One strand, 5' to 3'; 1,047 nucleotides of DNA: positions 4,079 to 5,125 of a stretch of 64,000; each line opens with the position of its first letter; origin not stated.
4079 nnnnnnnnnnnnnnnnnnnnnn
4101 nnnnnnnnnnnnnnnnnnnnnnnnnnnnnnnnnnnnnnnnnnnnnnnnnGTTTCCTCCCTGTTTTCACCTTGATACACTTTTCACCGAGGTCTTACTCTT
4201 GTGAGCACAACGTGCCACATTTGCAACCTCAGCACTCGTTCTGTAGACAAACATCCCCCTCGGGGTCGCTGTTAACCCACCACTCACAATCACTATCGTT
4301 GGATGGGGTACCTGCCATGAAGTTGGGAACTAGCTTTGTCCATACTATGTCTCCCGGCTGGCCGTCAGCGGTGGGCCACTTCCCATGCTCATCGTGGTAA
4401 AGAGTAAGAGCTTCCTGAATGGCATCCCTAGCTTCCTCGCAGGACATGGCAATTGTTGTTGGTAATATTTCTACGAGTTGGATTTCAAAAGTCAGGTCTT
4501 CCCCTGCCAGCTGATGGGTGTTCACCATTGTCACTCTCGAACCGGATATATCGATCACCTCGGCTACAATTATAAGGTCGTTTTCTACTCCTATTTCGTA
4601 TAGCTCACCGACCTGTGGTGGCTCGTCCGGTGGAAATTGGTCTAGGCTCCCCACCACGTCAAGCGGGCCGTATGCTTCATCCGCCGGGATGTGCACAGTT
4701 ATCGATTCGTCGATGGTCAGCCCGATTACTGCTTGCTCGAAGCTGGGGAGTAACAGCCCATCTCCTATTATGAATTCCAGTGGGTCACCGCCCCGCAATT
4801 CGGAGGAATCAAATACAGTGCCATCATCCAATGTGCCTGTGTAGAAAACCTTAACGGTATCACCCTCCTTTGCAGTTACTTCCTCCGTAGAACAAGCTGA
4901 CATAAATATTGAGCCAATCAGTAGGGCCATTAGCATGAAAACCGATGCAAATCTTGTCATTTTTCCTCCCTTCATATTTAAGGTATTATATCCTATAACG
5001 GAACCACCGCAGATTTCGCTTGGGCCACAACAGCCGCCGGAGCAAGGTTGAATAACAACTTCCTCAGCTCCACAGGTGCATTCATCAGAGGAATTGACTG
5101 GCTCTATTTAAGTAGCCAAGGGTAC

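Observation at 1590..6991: ArsR-controlled metalloid-resistance operon that integrates a complete thiol-disulfide relay (CcdA, CxxC lipoprotein, Trx-like) and a Cys-tailed FKBP chaperone with two efflux systems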

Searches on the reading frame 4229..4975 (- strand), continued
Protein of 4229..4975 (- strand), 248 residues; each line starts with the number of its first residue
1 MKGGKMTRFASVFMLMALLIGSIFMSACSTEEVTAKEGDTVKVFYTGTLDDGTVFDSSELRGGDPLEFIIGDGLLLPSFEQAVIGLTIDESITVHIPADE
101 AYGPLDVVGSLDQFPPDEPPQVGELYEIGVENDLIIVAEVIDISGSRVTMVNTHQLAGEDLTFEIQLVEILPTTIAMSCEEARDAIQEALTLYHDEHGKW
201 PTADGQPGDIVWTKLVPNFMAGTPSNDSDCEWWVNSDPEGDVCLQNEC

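Call 56: find_encoding_contigs(protein=P0015, flank=5000, max_places=2)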
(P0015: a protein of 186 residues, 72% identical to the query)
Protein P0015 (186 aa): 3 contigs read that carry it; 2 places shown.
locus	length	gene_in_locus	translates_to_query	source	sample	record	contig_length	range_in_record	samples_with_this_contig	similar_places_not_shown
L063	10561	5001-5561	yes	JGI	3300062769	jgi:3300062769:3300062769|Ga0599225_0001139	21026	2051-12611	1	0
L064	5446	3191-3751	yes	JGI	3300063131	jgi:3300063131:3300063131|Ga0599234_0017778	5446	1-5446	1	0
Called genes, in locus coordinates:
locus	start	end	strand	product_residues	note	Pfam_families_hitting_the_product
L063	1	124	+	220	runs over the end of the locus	PF00072:Response_reg, PF00486:Trans_reg_C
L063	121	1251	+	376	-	PF00672:HAMP, PF00512:HisKA, PF02518:HATPase_c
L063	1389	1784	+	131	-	-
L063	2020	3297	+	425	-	PF12704:MacB_PCD, PF02687:FtsX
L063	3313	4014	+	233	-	PF02463:SMC_N (faint), PF00005:ABC_tran, PF13304:AAA_21 (faint)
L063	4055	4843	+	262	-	PF00089:Trypsin, PF13365:Trypsin_2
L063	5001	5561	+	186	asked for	PF00254:FKBP_C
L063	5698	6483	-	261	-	PF01975:SurE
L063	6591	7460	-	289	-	PF02629:CoA_binding, PF13607:Succ_CoA_lig, PF00549:Ligase_CoA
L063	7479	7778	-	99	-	-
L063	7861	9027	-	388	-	PF08442:ATP-grasp_2, PF13549:ATP-grasp_5, PF24948:Citrate_synth_N, PF00549:Ligase_CoA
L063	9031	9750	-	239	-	-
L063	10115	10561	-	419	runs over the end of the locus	PF02403:Seryl_tRNA_N, PF00587:tRNA-synt_2b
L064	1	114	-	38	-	?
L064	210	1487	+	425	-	PF12704:MacB_PCD, PF02687:FtsX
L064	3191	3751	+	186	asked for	PF00254:FKBP_C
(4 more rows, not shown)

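Call 57: find_encoding_contigs(protein=P0005, flank=4000, max_places=2)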
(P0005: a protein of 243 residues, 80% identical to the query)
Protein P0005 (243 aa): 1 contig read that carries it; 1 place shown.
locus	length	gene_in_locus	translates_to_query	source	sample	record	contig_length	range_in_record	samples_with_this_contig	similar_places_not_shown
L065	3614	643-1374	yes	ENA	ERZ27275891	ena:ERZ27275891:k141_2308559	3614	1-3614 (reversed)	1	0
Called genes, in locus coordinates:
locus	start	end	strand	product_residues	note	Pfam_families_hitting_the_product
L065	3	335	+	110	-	?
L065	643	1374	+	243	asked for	PF00254:FKBP_C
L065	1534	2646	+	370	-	PF01758:SBF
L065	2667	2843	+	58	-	-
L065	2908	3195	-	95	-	PF02583:Trns_repr_metal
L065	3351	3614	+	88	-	?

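Call 58: find_encoding_contigs(protein=P0007, flank=4000, max_places=2)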
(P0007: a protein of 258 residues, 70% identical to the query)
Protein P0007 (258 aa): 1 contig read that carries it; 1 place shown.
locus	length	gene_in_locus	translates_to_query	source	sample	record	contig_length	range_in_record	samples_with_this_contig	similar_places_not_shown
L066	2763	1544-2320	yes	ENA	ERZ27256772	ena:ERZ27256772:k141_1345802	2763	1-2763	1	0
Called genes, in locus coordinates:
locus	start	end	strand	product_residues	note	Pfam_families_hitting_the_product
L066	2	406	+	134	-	?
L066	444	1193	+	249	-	PF00089:Trypsin, PF13365:Trypsin_2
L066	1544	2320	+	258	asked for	PF00254:FKBP_C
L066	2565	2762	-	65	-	?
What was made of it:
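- An FKBP-tail fusion also sits at that housekeeping site (L066, call 58).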

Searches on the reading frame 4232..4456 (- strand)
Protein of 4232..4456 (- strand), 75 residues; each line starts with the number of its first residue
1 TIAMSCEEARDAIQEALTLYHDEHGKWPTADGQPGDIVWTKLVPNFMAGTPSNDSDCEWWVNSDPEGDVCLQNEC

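Call 24: search_protein_families(library=pfam, proteins=[window:4232-4450:-], max_evalue=10)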
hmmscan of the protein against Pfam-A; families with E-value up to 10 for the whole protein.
seq(73 aa): 1 family
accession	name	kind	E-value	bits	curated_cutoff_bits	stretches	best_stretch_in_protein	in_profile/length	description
PF03427.18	CBM_19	-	0.14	12.6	20.1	0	21-35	41-55/61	Carbohydrate binding domain (family 19)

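Call 26: find_homologous_proteins(query=window:4232-4456:-, max_evalue=0.01)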
Query seq(75 aa) (75 aa): 25 proteins with E <= 0.01 among 25 candidates.
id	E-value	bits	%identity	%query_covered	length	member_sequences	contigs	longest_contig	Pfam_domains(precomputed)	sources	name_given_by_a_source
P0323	7.3e-40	152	91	100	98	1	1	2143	-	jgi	jgi:hypothetical protein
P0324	6.0e-34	133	76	99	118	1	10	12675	-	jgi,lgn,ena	jgi:hypothetical protein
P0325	5.1e-33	130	75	100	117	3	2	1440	-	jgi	-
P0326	7.3e-33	130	73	100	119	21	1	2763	-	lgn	-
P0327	1.4e-32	129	76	99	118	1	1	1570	-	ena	-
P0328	6.1e-32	127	70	99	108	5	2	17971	-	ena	-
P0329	7.4e-32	127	77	99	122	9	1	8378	-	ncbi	-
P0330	9.0e-32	126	72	99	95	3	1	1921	-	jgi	jgi:hypothetical protein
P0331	1.2e-31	126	73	99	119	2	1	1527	-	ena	-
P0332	4.4e-31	124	75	96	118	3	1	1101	-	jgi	-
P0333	7.6e-31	123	71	96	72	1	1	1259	-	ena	-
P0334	9.2e-31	123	73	99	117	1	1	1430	-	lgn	-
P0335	1.2e-30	123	72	100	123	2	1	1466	-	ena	-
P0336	1.4e-30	122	75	96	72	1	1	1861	-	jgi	-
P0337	1.5e-30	122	72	99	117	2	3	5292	-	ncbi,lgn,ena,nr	ncbi:MAG: hypothetical protein KAH98_02315 [Dehalococcoidia bacterium]|nr:hypothetical protein [Deha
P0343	1.9e-28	116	70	99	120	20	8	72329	-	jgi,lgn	jgi:hypothetical protein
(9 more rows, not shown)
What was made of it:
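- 4229..4450 (-): C-terminal four-cysteine domain (residues 176-248) fused to the FKBP. 25 homologue clusters were found, nearly all standalone proteins of about 118 aa (call 26).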

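Call 27: find_encoding_contigs(protein=P0343, flank=7000, max_places=3)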
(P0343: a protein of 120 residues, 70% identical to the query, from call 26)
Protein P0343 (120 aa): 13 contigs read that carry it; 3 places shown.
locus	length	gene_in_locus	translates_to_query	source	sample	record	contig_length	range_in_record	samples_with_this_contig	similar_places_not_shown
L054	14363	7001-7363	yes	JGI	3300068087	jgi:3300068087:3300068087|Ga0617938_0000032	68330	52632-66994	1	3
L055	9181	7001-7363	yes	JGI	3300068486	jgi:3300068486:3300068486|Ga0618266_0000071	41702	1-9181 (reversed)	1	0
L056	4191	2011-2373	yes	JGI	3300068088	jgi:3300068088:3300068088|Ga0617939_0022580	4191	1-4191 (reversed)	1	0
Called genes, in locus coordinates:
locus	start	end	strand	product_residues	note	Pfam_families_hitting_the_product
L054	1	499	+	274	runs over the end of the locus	PF00899:ThiF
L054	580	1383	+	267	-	PF01012:ETF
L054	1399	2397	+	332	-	PF01012:ETF, PF00766:ETF_alpha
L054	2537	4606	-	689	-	PF00009:GTP_EFTU, PF22042:EF-G_D2, PF03144:GTP_EFTU_D2, PF14492:EFG_III, PF03764:EFG_IV, PF00679:EFG_C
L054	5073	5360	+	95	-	PF02686:GatC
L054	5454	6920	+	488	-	PF01425:Amidase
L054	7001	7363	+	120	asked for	-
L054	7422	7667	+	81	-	-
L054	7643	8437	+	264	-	PF13489:Methyltransf_23, PF13649:Methyltransf_25, PF13847:Methyltransf_31, PF08241:Methyltransf_11, PF08242:Methyltransf_12 (weak)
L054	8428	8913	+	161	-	PF13404:HTH_AsnC-type (faint), PF13412:HTH_24 (weak), PF01037:AsnC_trans_reg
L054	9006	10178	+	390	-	PF00155:Aminotran_1_2, PF00266:Aminotran_5 (faint), PF01041:DegT_DnrJ_EryC1, PF01053:Cys_Met_Meta_PP (faint)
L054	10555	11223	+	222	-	PF01902:Diphthami_syn_2_N, PF28410:Diphthami_syn_2_C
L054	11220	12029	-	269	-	PF00459:Inositol_P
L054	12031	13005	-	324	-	PF00579:tRNA-synt_1b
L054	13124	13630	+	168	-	PF25087:GMPPB_C (faint), PF00132:Hexapep, PF21711:DCTN5, PF25084:LbH_EIF2B, PF00132:Hexapep, PF14602:Hexapep_2 (weak), PF00132:Hexapep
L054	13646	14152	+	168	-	PF25087:GMPPB_C (weak), PF00132:Hexapep, PF21711:DCTN5 (weak), PF25084:LbH_EIF2B (weak), PF00132:Hexapep (weak)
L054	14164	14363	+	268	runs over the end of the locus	PF00106:adh_short, PF08659:KR, PF13561:adh_short_C2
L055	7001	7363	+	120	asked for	-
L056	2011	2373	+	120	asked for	-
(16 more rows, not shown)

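Call 28: find_encoding_contigs(protein=P0328, flank=7000, max_places=2)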
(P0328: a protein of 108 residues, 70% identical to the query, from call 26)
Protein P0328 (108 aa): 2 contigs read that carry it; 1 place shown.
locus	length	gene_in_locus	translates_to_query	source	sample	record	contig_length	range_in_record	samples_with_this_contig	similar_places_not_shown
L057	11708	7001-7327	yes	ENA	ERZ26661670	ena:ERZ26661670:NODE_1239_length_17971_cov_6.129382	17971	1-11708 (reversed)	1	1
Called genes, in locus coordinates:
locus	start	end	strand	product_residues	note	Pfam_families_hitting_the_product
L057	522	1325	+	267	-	PF01012:ETF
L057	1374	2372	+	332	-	PF01012:ETF, PF00766:ETF_alpha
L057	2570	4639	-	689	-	PF00009:GTP_EFTU, PF22042:EF-G_D2, PF03144:GTP_EFTU_D2, PF14492:EFG_III, PF03764:EFG_IV, PF00679:EFG_C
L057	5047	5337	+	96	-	PF02686:GatC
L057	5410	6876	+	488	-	PF01425:Amidase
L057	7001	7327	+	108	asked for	-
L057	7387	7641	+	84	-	-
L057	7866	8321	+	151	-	-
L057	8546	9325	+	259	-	PF13489:Methyltransf_23, PF13847:Methyltransf_31, PF08241:Methyltransf_11, PF08242:Methyltransf_12 (faint), PF13649:Methyltransf_25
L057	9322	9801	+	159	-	PF01037:AsnC_trans_reg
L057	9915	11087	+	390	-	PF00155:Aminotran_1_2, PF00266:Aminotran_5 (faint), PF01041:DegT_DnrJ_EryC1 (weak)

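Call 29: find_encoding_contigs(protein=P0324, flank=7000, max_places=3)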
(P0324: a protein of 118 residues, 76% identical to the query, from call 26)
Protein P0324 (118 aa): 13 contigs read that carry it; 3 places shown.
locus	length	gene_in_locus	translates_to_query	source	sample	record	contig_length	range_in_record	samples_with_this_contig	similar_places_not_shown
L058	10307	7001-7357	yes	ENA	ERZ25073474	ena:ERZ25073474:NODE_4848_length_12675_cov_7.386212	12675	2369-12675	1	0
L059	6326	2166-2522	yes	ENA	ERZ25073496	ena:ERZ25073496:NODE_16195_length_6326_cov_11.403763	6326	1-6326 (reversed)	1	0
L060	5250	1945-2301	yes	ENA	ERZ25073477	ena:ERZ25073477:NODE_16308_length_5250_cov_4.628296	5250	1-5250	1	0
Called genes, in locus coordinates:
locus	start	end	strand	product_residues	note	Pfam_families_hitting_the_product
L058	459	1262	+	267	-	PF01012:ETF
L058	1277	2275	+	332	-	PF01012:ETF, PF00766:ETF_alpha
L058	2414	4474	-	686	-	PF00009:GTP_EFTU, PF22042:EF-G_D2, PF03144:GTP_EFTU_D2, PF14492:EFG_III, PF03764:EFG_IV, PF00679:EFG_C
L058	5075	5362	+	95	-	PF02686:GatC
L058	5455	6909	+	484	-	PF01425:Amidase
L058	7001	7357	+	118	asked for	-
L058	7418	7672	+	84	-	-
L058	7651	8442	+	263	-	PF13489:Methyltransf_23, PF08241:Methyltransf_11, PF08242:Methyltransf_12 (faint), PF13649:Methyltransf_25, PF13847:Methyltransf_31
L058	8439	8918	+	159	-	PF01037:AsnC_trans_reg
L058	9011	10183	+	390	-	PF00155:Aminotran_1_2, PF01041:DegT_DnrJ_EryC1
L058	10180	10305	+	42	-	?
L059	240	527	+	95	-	PF02686:GatC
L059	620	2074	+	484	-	PF01425:Amidase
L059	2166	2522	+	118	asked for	-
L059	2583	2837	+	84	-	-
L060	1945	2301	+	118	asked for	-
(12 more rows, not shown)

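Call 30: search_protein_families(library=ncbifam, proteins=[L054:7422-7667:+, L054:7643-8437:+, L057:7866-8321:+], max_evalue=0.001)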
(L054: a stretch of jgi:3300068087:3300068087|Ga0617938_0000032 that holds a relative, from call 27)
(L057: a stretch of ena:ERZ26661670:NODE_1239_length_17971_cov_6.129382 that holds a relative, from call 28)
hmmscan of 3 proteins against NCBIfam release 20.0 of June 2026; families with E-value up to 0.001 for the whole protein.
L054:7422-7667:+ (81 aa): 0 families

L054:7643-8437:+ (264 aa): 8 families
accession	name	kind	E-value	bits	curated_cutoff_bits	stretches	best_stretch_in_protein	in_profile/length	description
NF045667.1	MTase_DVU1556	equivalog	7.3e-08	32.1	155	0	62-134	22-90/213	DVU_1556 family methyltransferase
TIGR01983.1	UbiG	equivalog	1.8e-07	30.7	102.95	1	59-142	46-130/228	bifunctional 2-polyprenyl-6-hydroxyphenol methylase/3-demethylubiquinol 3-O-methyltransferase UbiG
TIGR01934.1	MenG_MenH_UbiE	subfamily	2.4e-07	30.3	158.35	0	53-134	30-112/223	ubiquinone/menaquinone biosynthesis methyltransferase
NF001241.0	PRK00216.1-2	equivalog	2.8e-06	27.1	327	1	58-178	47-147/231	demethylmenaquinone methyltransferase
NF043040.1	corrin_prot_MT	hypoth_equivalog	1e-05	25.1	180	1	62-141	41-123/216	corrinoid protein-associated methyltransferase CpaM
TIGR02021.1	BchM-ChlM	equivalog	5.6e-05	22.7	158.9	1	40-140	31-130/218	magnesium protoporphyrin IX methyltransferase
NF001244.0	PRK00216.1-5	equivalog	9.5e-05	21.8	216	0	53-133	39-123/236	bifunctional demethylmenaquinone methyltransferase/2-methoxy-6-polyprenyl-1,4-benzoquinol methylase UbiE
NF041255.1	mycofact_MftM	equivalog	0.00017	21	200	1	62-142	139-218/289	mycofactocin oligosaccharide methyltransferase MftM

L057:7866-8321:+ (151 aa): 1 family
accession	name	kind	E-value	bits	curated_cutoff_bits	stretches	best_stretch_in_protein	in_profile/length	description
NF043040.1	corrin_prot_MT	hypoth_equivalog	4.9e-05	22.9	180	1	58-133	42-113/216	corrinoid protein-associated methyltransferase CpaM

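Call 73: search_solved_structures(query=A4, max_evalue=10, show_alignments=2)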
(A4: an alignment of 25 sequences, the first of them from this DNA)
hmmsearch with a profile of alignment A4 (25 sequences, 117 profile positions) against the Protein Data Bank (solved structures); distinct sequences matched with E-value up to 10: 19.
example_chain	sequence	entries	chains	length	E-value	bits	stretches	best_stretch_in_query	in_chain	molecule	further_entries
5t0v_a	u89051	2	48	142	0.16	15.3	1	23-70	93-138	Iron sulfur cluster assembly protein 1, mitochondrial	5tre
1q48_A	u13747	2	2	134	0.52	13.6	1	34-67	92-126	NifU-like protein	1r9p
6e5f_A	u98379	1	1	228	0.68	13.2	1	9-78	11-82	Lipid binding protein LpqN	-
6e5d_A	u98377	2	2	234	0.7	13.2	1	9-78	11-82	Lipid binding protein LpqN | Probable conserved lipoprotein LpqN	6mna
9vwk_A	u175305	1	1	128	0.75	13.1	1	28-66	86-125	Iron-sulfur cluster assembly scaffold protein IscU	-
4v1j_A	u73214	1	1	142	0.84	12.9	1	56-94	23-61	FIMBRIAL PROTEIN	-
8p3b_A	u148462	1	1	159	0.85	12.9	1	54-93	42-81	Fimbrial protein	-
1wfz_A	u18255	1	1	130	0.86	12.9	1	31-66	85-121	nitrogen fixation cluster-like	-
2kqk_A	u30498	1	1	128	0.87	12.8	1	29-66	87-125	NifU-like protein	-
2l4x_A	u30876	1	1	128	0.88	12.8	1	29-66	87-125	Iron-sulfur cluster assembly scaffold protein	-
6dwi_A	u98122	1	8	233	0.89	12.8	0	14-71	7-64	4462 Fab Light Chain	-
5kz5_a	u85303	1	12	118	0.9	12.8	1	31-65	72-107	Iron-sulfur cluster assembly enzyme ISCU, mitochondrial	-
3lvl_A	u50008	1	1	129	0.9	12.8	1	29-66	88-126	NifU-like protein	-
8tvt_D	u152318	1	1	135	1.2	12.4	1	31-65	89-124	Iron-sulfur cluster assembly enzyme ISCU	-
6w1d_D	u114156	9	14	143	1.3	12.3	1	31-65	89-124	Iron-sulfur cluster assembly enzyme ISCU, mitochondrial | Iron-sulfur cluster assembly enzyme ISCU | Isoform 1 of Iron-sulfur cluster assembly enzyme ISCU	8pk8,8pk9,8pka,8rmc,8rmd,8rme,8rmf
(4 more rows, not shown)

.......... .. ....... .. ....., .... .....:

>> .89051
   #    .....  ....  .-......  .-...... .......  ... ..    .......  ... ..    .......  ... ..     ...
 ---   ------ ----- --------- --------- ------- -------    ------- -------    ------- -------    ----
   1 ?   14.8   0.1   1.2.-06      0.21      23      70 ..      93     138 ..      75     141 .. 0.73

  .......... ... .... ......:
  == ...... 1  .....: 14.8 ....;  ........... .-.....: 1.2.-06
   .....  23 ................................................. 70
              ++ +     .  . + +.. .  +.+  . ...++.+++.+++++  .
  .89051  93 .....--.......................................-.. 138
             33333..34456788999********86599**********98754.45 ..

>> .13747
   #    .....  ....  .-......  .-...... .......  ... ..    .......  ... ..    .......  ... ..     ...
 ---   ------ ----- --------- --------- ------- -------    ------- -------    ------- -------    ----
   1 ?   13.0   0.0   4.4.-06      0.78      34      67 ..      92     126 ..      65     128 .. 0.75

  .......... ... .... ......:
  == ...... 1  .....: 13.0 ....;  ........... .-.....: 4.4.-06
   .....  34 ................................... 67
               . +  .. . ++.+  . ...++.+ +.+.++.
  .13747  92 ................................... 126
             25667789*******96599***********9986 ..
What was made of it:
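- Tried and rejected: A profile search of PDB sequences gave nothing significant: IscU C-terminal helix at E 0.16-1.3 and pilins at about 0.85 (call 73).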

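Call 80: search_protein_families(library=pfam, proteins=[L054:7422-7667:+], max_evalue=0.001)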
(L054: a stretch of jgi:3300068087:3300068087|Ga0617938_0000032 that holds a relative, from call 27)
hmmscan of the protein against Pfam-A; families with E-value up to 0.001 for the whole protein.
L054:7422-7667:+ (81 aa): 0 families
